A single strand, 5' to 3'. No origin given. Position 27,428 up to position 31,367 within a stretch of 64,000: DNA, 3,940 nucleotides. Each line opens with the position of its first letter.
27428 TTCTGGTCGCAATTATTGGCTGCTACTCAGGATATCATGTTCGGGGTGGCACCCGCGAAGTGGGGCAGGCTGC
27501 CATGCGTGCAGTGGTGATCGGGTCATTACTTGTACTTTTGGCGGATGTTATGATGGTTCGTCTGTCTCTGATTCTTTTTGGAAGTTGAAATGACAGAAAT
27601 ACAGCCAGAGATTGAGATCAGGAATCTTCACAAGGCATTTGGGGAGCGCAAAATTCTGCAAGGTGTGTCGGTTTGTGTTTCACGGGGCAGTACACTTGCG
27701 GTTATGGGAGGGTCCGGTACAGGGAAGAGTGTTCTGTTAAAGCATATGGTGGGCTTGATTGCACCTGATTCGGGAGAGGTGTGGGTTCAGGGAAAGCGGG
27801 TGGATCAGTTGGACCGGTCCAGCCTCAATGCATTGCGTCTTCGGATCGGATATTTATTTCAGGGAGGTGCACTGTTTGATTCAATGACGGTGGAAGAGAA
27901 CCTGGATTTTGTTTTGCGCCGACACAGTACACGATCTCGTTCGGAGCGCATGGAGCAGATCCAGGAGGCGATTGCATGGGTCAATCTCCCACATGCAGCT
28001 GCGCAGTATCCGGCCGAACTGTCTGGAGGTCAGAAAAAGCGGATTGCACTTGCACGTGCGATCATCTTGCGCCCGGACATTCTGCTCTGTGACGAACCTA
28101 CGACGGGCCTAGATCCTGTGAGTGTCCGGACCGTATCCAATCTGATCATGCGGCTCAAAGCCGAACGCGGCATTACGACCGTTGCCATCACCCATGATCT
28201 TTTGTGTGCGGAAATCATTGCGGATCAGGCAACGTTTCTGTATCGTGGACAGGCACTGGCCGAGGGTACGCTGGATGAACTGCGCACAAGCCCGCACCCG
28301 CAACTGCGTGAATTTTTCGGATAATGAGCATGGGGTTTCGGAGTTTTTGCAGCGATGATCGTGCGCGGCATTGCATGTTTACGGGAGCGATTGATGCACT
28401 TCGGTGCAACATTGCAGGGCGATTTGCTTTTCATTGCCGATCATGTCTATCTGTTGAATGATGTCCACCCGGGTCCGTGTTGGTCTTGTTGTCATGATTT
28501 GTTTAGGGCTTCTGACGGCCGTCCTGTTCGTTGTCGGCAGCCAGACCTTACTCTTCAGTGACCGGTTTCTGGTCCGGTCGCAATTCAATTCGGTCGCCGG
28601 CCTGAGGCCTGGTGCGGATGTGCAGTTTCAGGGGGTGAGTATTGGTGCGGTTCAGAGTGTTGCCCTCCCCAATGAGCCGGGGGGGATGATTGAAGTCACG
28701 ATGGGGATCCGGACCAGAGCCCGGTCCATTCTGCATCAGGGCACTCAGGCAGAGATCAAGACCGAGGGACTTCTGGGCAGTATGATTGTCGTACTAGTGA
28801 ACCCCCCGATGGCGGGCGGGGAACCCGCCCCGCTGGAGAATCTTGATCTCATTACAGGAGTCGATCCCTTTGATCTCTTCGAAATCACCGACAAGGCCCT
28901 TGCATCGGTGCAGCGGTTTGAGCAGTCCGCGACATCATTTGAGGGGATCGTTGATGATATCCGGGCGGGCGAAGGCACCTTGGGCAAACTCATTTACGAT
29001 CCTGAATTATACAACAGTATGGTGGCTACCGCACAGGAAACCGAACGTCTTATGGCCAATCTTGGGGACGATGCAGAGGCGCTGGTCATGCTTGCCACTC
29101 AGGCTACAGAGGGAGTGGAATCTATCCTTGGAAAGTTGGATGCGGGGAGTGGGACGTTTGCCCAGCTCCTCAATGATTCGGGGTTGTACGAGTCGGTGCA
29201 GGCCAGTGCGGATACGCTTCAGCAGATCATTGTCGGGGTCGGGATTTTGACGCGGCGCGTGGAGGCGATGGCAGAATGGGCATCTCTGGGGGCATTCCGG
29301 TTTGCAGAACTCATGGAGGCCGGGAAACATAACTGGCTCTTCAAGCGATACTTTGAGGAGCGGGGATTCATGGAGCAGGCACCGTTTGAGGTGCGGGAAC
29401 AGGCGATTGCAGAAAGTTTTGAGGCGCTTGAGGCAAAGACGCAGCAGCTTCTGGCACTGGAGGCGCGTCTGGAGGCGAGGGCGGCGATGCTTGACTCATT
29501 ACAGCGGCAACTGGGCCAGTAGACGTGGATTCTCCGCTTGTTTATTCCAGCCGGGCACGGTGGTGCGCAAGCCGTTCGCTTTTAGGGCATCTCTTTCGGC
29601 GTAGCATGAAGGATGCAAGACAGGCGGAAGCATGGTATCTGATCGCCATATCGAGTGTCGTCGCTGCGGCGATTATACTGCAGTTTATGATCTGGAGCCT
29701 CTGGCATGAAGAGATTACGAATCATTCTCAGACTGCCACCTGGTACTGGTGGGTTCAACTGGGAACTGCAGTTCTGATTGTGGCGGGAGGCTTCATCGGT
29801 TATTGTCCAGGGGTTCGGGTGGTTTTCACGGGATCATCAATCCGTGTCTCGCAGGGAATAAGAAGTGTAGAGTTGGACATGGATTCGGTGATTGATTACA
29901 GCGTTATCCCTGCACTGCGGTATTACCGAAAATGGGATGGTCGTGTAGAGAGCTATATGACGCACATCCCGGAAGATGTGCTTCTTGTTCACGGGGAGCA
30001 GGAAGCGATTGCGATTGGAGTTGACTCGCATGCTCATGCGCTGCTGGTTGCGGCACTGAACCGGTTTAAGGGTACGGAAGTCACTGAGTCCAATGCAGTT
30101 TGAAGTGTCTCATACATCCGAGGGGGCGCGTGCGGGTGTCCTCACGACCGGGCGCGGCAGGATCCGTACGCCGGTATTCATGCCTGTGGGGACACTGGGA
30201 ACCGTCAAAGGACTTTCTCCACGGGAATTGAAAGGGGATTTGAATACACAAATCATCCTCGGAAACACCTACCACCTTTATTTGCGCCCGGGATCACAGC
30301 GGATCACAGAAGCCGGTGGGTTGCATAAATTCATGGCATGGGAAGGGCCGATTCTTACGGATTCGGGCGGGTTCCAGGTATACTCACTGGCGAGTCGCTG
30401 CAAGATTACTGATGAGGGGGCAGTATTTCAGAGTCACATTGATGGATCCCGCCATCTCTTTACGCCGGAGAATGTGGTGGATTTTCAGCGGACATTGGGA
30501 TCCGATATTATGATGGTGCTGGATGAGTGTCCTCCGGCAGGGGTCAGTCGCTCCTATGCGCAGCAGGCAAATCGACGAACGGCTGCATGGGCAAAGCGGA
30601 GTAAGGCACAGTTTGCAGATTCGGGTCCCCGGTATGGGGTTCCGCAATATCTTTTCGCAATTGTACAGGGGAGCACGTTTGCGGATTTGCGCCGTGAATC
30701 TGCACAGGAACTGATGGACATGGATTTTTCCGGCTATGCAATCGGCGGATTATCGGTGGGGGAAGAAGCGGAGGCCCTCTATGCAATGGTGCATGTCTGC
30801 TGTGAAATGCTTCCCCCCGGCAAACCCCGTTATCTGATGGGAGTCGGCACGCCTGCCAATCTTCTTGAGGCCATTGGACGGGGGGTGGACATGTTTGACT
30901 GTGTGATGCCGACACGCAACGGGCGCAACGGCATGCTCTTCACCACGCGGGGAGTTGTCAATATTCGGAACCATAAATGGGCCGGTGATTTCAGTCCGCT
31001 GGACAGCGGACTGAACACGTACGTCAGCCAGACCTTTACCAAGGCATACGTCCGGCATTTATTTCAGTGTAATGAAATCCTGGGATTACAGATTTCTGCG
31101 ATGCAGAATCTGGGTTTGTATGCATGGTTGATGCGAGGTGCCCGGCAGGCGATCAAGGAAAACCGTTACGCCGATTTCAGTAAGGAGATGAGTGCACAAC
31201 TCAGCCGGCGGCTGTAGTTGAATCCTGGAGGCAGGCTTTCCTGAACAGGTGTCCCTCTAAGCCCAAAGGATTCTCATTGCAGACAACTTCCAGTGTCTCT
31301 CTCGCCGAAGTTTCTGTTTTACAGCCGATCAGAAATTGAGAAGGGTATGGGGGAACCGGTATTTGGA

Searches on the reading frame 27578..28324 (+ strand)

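Call 58: search_protein_families(library=pfam, proteins=[window:27578-28324:+], max_evalue=0.0001)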
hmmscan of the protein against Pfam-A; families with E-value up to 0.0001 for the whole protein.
window:27578-28324:+ (248 aa): 2 families
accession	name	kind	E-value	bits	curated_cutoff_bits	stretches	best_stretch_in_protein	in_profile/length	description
PF00005.33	ABC_tran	-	2.7e-35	122.4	25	1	27-176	1-137/137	ABC transporter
PF13304.12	AAA_21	-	1.6e-07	32.1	27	1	119-209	220-301/304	AAA domain, putative AbiEii toxin, Type IV TA system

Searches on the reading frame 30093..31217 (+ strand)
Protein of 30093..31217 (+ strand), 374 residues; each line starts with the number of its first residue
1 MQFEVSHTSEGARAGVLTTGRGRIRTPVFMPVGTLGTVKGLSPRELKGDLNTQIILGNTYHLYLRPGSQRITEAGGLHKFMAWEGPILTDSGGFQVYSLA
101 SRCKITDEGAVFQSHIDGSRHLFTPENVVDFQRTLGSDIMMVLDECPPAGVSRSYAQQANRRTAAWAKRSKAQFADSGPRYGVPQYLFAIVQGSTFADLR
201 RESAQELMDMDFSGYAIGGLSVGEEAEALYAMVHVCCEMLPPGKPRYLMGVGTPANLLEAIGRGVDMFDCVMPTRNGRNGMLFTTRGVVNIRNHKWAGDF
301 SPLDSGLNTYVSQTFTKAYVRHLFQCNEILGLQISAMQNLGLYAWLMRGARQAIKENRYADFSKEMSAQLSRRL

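Call 58: search_protein_families(library=pfam, proteins=[window:30093-31217:+], max_evalue=0.0001)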
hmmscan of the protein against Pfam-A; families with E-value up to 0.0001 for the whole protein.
window:30093-31217:+ (374 aa): 1 family
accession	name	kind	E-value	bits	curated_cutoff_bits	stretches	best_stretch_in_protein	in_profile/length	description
PF01702.25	TGT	-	5.2e-150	499.9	26.3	1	11-370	2-355/357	Queuine tRNA-ribosyltransferase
